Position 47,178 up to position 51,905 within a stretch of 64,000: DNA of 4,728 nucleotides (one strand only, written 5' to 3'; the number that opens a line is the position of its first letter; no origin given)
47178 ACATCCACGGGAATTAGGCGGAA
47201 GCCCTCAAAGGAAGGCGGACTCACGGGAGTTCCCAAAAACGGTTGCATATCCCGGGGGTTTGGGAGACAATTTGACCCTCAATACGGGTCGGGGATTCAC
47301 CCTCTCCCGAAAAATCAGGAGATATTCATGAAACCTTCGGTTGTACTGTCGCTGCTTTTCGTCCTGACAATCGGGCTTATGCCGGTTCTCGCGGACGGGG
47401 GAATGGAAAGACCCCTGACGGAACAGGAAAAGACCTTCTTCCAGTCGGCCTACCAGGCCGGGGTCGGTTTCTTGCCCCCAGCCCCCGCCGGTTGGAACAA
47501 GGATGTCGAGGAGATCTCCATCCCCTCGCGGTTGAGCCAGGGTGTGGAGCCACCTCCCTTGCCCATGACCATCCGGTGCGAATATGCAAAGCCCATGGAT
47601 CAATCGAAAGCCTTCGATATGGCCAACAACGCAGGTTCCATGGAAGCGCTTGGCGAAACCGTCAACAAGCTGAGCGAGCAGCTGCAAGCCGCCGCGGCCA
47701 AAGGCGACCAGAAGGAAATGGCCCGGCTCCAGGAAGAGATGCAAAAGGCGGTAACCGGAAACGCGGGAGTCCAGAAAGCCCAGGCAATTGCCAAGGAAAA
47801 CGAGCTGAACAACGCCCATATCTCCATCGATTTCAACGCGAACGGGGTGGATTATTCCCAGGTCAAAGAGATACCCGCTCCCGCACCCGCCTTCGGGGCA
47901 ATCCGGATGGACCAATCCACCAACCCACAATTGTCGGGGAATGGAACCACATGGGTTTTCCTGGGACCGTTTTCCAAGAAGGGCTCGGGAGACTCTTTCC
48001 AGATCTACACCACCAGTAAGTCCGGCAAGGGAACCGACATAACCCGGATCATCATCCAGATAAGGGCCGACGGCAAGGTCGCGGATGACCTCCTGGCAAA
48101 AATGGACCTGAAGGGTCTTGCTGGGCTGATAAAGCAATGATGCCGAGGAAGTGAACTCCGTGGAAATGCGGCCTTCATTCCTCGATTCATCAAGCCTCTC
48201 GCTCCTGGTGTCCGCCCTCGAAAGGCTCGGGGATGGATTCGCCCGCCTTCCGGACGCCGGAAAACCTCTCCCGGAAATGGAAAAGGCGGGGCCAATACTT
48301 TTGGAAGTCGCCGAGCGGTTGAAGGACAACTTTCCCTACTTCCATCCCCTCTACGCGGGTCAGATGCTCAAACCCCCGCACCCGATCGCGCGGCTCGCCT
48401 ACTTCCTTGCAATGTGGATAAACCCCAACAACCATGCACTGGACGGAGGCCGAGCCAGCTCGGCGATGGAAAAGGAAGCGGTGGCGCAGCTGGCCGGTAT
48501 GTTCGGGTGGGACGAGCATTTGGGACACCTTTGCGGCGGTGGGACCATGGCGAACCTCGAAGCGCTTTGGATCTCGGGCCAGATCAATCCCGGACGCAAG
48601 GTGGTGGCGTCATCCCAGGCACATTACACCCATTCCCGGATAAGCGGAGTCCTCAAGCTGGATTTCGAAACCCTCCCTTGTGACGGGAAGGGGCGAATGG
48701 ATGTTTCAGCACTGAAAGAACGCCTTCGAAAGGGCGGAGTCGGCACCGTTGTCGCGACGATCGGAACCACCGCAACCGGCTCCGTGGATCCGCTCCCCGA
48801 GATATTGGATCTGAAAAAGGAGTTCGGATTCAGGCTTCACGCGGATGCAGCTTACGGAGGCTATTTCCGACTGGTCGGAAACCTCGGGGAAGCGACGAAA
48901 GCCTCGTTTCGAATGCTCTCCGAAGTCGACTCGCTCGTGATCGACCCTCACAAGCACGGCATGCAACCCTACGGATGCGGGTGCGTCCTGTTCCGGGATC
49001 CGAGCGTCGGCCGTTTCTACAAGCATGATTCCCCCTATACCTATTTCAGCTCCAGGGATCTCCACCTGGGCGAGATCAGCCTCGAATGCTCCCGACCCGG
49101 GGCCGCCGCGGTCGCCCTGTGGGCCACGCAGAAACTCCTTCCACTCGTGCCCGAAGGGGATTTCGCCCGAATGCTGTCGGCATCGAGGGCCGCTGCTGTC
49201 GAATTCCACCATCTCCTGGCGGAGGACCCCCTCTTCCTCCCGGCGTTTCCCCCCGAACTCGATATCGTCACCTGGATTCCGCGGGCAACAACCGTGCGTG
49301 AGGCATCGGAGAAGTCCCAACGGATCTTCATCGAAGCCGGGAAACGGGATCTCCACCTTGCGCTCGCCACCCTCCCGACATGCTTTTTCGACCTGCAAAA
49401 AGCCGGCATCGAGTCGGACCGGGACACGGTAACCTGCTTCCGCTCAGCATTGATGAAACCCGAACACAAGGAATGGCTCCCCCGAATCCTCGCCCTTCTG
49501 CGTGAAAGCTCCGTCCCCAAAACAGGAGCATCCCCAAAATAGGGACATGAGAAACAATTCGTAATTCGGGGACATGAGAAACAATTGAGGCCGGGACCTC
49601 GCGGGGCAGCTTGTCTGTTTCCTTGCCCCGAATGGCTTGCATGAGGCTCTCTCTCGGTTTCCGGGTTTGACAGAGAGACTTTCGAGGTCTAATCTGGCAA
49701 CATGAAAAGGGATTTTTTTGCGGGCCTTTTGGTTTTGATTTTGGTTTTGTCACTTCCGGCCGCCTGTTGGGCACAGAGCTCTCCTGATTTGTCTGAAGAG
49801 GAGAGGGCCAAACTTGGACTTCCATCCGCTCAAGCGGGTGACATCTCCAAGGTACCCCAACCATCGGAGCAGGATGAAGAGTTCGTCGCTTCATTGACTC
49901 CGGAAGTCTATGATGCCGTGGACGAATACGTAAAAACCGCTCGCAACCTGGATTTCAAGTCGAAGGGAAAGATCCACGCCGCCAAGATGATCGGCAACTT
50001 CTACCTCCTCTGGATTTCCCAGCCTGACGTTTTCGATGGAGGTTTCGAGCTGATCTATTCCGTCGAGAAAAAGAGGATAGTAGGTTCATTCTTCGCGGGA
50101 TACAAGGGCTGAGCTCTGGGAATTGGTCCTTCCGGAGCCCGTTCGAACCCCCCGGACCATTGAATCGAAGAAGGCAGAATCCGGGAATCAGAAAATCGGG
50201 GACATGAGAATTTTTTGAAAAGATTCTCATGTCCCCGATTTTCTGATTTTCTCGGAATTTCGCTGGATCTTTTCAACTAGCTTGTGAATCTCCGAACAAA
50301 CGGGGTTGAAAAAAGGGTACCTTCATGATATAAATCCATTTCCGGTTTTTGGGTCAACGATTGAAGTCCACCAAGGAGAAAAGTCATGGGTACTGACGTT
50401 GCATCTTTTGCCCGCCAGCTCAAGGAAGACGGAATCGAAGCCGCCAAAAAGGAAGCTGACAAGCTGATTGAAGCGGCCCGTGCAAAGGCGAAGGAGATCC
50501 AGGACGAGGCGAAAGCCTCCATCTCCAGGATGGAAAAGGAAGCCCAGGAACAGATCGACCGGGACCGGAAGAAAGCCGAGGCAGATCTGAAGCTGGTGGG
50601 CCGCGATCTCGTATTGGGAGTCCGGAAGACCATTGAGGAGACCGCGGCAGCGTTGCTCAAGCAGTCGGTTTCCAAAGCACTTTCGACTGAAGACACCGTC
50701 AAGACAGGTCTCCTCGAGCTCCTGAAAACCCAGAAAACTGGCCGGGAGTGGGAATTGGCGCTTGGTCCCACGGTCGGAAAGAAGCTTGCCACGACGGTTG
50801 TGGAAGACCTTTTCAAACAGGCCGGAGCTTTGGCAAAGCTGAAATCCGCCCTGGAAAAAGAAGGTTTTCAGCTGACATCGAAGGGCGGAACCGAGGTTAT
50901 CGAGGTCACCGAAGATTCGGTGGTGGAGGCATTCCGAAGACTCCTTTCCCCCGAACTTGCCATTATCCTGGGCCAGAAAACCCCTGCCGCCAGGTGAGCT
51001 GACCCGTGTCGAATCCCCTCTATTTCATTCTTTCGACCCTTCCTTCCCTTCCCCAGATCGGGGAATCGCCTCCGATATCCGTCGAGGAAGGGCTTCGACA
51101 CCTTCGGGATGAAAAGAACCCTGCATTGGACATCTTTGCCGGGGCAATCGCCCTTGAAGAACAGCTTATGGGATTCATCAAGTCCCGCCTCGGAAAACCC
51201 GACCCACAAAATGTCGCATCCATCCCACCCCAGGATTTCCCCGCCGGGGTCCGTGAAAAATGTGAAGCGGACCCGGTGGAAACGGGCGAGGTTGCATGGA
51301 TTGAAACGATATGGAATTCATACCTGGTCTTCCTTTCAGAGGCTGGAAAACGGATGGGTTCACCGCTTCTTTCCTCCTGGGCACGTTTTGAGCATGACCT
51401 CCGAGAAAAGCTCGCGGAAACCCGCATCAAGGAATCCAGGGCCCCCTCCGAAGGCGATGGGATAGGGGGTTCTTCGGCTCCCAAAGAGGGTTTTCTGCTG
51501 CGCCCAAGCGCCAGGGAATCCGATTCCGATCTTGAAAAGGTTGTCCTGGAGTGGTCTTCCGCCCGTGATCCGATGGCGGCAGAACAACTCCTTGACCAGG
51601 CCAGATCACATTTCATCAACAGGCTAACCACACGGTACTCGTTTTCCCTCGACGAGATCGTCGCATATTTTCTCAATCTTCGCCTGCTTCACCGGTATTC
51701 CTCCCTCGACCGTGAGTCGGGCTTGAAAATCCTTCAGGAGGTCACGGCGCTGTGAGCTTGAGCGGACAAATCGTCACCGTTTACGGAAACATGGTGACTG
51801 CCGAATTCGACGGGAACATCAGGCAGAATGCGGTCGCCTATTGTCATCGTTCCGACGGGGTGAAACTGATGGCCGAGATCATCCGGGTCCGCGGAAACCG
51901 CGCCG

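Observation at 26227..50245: Candidate cell-surface/toxin accessory island between ndk and the V-ATPase operon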

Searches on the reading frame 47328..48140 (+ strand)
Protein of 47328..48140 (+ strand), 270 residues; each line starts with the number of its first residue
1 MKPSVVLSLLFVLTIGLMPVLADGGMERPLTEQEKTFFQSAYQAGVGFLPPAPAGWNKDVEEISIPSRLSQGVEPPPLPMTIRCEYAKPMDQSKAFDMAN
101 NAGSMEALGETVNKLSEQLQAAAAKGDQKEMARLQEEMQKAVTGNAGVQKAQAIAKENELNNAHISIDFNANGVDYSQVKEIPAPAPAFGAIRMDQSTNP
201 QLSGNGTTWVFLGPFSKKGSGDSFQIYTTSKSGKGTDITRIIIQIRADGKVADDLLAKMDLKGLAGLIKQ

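Call 5: search_protein_families(library=pfam, proteins=[window:47328-48140:+], max_evalue=0.01)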
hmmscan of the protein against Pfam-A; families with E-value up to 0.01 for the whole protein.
window:47328-48140:+ (270 aa): 0 families

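Call 35: search_protein_families(library=pfam, proteins=[window:47328-48140:+], max_evalue=5)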
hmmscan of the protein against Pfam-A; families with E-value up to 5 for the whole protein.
window:47328-48140:+ (270 aa): 1 family
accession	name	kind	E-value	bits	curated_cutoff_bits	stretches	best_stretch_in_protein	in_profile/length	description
PF22743.2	PspAA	-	0.11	13.2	27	1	110-153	19-62/92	PspA-Associated protein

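Call 41: search_protein_families(library=ncbifam, proteins=[window:47328-48140:+], max_evalue=0.01)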
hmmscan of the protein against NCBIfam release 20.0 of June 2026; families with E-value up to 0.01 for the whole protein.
window:47328-48140:+ (270 aa): 0 families

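Call 42: search_protein_families(library=padloc, proteins=[window:47328-48140:+], max_evalue=0.01)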
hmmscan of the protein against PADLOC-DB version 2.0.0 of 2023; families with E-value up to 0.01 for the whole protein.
window:47328-48140:+ (270 aa): 0 families
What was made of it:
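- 47328..48140 (+): 270-aa secreted protein with a central helical region and no known family. No Pfam, NCBIfam or PADLOC hit (calls 5, 35, 41, 42).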

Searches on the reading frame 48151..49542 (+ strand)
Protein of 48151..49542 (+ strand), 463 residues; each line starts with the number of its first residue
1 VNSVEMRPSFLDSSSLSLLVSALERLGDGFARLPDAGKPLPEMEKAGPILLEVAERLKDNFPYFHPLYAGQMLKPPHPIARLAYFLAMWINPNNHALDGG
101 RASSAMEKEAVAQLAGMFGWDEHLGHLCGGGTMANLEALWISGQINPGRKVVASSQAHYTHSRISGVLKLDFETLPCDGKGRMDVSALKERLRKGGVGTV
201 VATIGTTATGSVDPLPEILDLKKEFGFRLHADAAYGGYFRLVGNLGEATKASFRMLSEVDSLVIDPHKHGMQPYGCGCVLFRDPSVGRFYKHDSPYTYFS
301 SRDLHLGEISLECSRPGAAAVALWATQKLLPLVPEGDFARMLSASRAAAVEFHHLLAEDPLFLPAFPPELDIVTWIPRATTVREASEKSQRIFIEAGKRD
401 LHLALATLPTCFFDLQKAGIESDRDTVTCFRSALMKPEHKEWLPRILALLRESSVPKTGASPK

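Call 5: search_protein_families(library=pfam, proteins=[window:48151-49542:+], max_evalue=0.01)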
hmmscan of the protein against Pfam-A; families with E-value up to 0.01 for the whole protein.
window:48151-49542:+ (463 aa): 4 families
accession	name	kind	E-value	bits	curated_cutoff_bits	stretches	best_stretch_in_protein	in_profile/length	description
PF00282.25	Pyridoxal_deC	-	2.7e-23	82.8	27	1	148-326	145-326/375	Pyridoxal-dependent decarboxylase conserved domain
PF01212.27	Beta_elim_lyase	-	2.7e-07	30.7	27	1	111-284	38-214/288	Beta-eliminating lyase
PF00155.27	Aminotran_1_2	-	3.1e-07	30.3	19.7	1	127-239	70-192/361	Aminotransferase class I and II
PF00266.25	Aminotran_5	-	8.1e-05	22.2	21.5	1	110-234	48-177/371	Aminotransferase class-V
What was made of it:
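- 48160..49542 (+): Group-II PLP-dependent decarboxylase of unknown substrate. Pfam Pyridoxal_deC E 2.7e-23 (call 5).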

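Call 30: find_homologous_proteins(query=window:48151-49542:+)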
Query window:48151-49542:+ (463 aa): 8000 proteins with E <= 0.001 among 8000 candidates; the best 120 are listed.
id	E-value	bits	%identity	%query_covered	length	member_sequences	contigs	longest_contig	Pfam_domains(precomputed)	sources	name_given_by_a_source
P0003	0.0e+0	1055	100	99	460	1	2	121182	PF00282.26,PF00155.28,PF01212.28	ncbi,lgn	-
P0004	8.9e-213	726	71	95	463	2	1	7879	PF00282.26,PF01212.28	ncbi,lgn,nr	ncbi:MAG: aminotransferase class V-fold PLP-dependent enzyme [Acidobacteriia bacterium]|nr:aminotran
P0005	1.6e-212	725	71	96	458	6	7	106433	PF00282.26,PF00155.28,PF01212.28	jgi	-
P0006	2.4e-212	724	70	96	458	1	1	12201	PF00282.26,PF00155.28,PF01212.28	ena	-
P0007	8.1e-212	722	69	96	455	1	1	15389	PF00282.26,PF00155.28,PF00266.26,PF01212.28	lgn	-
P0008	1.6e-211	721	69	96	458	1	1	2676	PF00282.26,PF00155.28,PF01212.28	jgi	jgi:tyrosine decarboxylase/aspartate 1-decarboxylase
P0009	4.0e-211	720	71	96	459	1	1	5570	PF00282.26,PF00155.28,PF00266.26,PF01212.28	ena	-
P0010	5.6e-211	720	70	96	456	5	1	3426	PF00282.26,PF00155.28,PF01212.28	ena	-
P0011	6.2e-211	719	71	95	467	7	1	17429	PF00282.26,PF00155.28,PF01212.28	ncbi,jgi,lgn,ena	ncbi:MAG: aminotransferase class I/II-fold pyridoxal phosphate-dependent enzyme [Terriglobia bacteri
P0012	7.6e-211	719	70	97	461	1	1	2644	PF00282.26,PF00155.28,PF01212.28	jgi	-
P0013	1.9e-210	718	70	95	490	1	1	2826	PF00282.26,PF00155.28,PF00266.26,PF01212.28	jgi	jgi:tyrosine decarboxylase / aspartate 1-decarboxylase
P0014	1.9e-210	718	69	96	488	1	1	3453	PF00282.26,PF00155.28,PF00266.26,PF01212.28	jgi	jgi:tyrosine decarboxylase/aspartate 1-decarboxylase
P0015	2.2e-210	718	69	97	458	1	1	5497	PF00282.26,PF00155.28,PF01212.28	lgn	-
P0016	3.6e-210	717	67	98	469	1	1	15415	PF00282.26,PF00155.28,PF00266.26,PF01212.28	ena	-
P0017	4.4e-210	717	69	96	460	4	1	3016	PF00282.26,PF00155.28,PF01212.28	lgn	-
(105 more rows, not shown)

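Call 31: find_encoding_contigs(protein=P0003, flank=10000, max_places=4)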
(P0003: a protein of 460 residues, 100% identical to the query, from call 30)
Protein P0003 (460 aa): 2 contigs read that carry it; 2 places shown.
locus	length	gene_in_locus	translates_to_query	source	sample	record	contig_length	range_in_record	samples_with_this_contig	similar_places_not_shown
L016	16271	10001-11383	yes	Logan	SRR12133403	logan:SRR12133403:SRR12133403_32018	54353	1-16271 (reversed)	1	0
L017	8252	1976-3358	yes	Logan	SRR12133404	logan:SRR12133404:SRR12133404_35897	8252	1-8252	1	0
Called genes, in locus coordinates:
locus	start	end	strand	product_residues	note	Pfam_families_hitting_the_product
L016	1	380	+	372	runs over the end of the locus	PF08238:Sel1 (weak)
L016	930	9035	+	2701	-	PF13205:Big_5, PF13205:Big_5, PF13205:Big_5, PF13205:Big_5, PF25390:WD40_RLD, PF13540:RCC1_2, PF00415:RCC1, PF25390:WD40_RLD, +5 more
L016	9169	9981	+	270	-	-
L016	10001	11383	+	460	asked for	PF00155:Aminotran_1_2 (weak), PF01212:Beta_elim_lyase (weak), PF00282:Pyridoxal_deC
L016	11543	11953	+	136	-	-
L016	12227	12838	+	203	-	-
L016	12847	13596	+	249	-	PF10962:DUF2764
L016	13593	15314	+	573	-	PF02874:ATP-synt_ab_N (weak), PF16886:ATP-synt_ab_Xtn, PF00006:ATP-synt_ab, PF22919:ATP-synt_VA_C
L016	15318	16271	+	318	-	?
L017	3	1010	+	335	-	?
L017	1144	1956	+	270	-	-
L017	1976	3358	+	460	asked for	PF00155:Aminotran_1_2 (weak), PF01212:Beta_elim_lyase (weak), PF00282:Pyridoxal_deC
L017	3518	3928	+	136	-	-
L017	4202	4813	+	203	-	-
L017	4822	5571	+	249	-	PF10962:DUF2764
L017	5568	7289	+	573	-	PF02874:ATP-synt_ab_N (weak), PF16886:ATP-synt_ab_Xtn, PF00006:ATP-synt_ab, PF22919:ATP-synt_VA_C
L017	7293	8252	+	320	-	?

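Call 32: find_encoding_contigs(protein=P0005, flank=6000, max_places=4)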
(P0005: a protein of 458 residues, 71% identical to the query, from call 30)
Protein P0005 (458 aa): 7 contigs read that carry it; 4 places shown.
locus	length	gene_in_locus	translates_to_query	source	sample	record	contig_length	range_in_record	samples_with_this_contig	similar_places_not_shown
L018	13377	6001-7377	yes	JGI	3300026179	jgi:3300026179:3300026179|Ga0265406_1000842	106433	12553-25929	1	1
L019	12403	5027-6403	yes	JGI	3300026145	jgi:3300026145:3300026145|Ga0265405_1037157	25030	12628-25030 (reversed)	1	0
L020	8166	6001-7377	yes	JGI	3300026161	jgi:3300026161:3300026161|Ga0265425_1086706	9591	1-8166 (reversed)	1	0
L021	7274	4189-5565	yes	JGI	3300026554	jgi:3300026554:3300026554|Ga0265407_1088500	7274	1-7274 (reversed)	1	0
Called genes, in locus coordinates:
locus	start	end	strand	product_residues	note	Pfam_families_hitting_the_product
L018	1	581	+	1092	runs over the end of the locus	PF22848:ASD1_dom, PF06964:Alpha-L-AF_C, PF06439:3keto-disac_hyd (faint)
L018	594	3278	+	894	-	PF07944:Beta-AFase-like_GH127_cat, PF20736:Glyco_hydro127M, PF16375:DUF4986, PF20620:DUF6805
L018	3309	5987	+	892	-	PF07944:Beta-AFase-like_GH127_cat, PF20736:Glyco_hydro127M, PF20737:Glyco_hydro127C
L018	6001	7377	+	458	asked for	PF00155:Aminotran_1_2 (weak), PF01212:Beta_elim_lyase (weak), PF00282:Pyridoxal_deC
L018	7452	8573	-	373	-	-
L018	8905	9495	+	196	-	PF12724:Flavodoxin_5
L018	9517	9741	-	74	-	-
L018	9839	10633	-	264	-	-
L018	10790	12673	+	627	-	PF07944:Beta-AFase-like_GH127_cat, PF20736:Glyco_hydro127M, PF16375:DUF4986 (faint)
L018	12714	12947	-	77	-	-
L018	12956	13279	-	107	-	-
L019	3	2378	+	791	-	?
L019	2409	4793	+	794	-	-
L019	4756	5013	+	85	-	PF20737:Glyco_hydro127C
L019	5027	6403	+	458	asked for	PF00155:Aminotran_1_2 (weak), PF01212:Beta_elim_lyase (weak), PF00282:Pyridoxal_deC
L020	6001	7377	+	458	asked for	PF00155:Aminotran_1_2 (weak), PF01212:Beta_elim_lyase (weak), PF00282:Pyridoxal_deC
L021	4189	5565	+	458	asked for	PF00155:Aminotran_1_2 (weak), PF01212:Beta_elim_lyase (weak), PF00282:Pyridoxal_deC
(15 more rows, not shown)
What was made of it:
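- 48160..49542 (+): The homologue P0005 sits among GH127 glycosidases (call 32).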

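Call 41: search_protein_families(library=ncbifam, proteins=[window:48151-49542:+], max_evalue=0.01)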
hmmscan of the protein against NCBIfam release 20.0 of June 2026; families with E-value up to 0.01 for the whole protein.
window:48151-49542:+ (463 aa): 11 families
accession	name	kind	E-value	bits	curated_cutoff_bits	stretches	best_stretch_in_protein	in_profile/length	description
TIGR03812.1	tyr_de_CO2_Arch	equivalog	2.2e-36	125.5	299.4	1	58-330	14-283/375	tyrosine decarboxylase MfnA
TIGR03811.1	tyr_de_CO2_Ent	equivalog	7e-31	107.3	905.3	3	247-358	362-474/608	tyrosine decarboxylase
TIGR03799.1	NOD_PanD_pyr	equivalog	2.7e-30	105.3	606.1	2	150-390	211-450/522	pyridoxal-dependent aspartate 1-decarboxylase PanP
NF002748.0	PRK02769.1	equivalog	2.5e-22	79.1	305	1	103-326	63-283/382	histidine decarboxylase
NF052646.1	DABADecarRhbB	equivalog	5.3e-21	74.7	900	1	104-284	136-325/491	L-2,4-diaminobutyrate decarboxylase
TIGR01788.1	Glu-decarb-GAD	equivalog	7.6e-09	34.8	380.4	1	151-285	141-278/431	glutamate decarboxylase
TIGR03402.1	FeS_nifS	equivalog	9.2e-06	24.7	530.75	1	82-234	20-174/379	cysteine desulfurase NifS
TIGR04343.1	egtE_PLP_lyase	equivalog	1e-05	24.5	400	1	109-235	61-182/370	ergothioneine biosynthesis PLP-dependent enzyme EgtE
TIGR01977.1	am_tr_V_EF2568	hypoth_equivalog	0.0017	17.4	377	1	139-283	77-214/376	cysteine desulfurase family protein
TIGR02326.1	transamin_PhnW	equivalog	0.0034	16.5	400.8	1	127-233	59-166/363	2-aminoethylphosphonate--pyruvate transaminase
TIGR03235.1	DNA_S_dndA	equivalog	0.004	16.5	480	1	172-236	115-178/353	cysteine desulfurase DndA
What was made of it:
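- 48160..49542 (+): Below every NCBIfam equivalog cut-off (call 41).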

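Call 42: search_protein_families(library=padloc, proteins=[window:48151-49542:+], max_evalue=0.01)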
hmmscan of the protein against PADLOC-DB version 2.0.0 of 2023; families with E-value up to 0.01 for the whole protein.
window:48151-49542:+ (463 aa): 2 families
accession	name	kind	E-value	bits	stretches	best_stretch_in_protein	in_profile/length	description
PDLC02759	SspA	-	0.00011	19.7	1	83-282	20-211/374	SspA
PDLC02657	DndA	-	0.0002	18.8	1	82-234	20-176/372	DndA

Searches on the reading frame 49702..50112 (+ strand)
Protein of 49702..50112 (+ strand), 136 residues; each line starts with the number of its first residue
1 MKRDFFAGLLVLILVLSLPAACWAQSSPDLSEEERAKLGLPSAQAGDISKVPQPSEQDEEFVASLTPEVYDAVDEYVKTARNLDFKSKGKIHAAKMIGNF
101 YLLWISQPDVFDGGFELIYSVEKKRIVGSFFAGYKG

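Call 6: search_protein_families(library=pfam, proteins=[window:49702-50112:+], max_evalue=0.01)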
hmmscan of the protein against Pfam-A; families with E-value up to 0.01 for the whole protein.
window:49702-50112:+ (136 aa): 0 families

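Call 35: search_protein_families(library=pfam, proteins=[window:49702-50112:+], max_evalue=5)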
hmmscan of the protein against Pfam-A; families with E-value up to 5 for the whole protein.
window:49702-50112:+ (136 aa): 2 families
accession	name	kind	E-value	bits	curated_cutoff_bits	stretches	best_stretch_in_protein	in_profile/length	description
PF17585.7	Phage_Arf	-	0.2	12.1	27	1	57-77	6-26/47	Accessory recombination function protein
PF13916.11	Phostensin_N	-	0.23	12.4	23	1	29-62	14-47/86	PP1-regulatory protein, Phostensin N-terminal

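Call 41: search_protein_families(library=ncbifam, proteins=[window:49702-50112:+], max_evalue=0.01)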
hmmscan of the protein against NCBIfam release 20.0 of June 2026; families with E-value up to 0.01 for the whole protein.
window:49702-50112:+ (136 aa): 0 families

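Call 42: search_protein_families(library=padloc, proteins=[window:49702-50112:+], max_evalue=0.01)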
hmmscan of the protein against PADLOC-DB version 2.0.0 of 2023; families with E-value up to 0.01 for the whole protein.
window:49702-50112:+ (136 aa): 0 families
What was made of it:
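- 49702..50112 (+): 136-aa secreted protein with no known family. No hit in Pfam, NCBIfam or PADLOC (calls 6, 35, 41, 42).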

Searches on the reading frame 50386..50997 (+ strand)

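Call 6: search_protein_families(library=pfam, proteins=[window:50386-50997:+], max_evalue=0.01)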
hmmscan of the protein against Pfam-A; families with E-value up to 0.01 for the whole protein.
window:50386-50997:+ (203 aa): 2 families
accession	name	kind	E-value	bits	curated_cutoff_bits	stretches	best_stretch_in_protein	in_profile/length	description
PF00430.23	ATP-synt_B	-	0.00021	21.8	28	1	13-77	56-124/132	ATP synthase B/B' CF(0)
PF16999.10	V-ATPase_G_2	-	0.0022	19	28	1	7-70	12-74/104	Vacuolar (H+)-ATPase G subunit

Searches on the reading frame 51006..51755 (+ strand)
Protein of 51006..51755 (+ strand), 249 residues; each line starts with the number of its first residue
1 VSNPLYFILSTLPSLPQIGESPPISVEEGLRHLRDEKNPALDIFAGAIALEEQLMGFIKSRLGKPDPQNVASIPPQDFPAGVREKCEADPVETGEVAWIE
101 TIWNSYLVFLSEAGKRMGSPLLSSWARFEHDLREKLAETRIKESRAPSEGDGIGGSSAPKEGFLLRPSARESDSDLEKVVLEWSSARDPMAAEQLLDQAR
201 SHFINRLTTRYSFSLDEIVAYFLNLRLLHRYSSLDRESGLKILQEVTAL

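Call 6: search_protein_families(library=pfam, proteins=[window:51006-51755:+], max_evalue=0.01)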
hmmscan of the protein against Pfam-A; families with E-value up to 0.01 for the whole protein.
window:51006-51755:+ (249 aa): 1 family
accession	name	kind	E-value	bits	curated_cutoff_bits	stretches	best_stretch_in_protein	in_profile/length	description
PF10962.13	DUF2764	-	2.4e-08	34.4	24.1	1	179-246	196-263/271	Protein of unknown function (DUF2764)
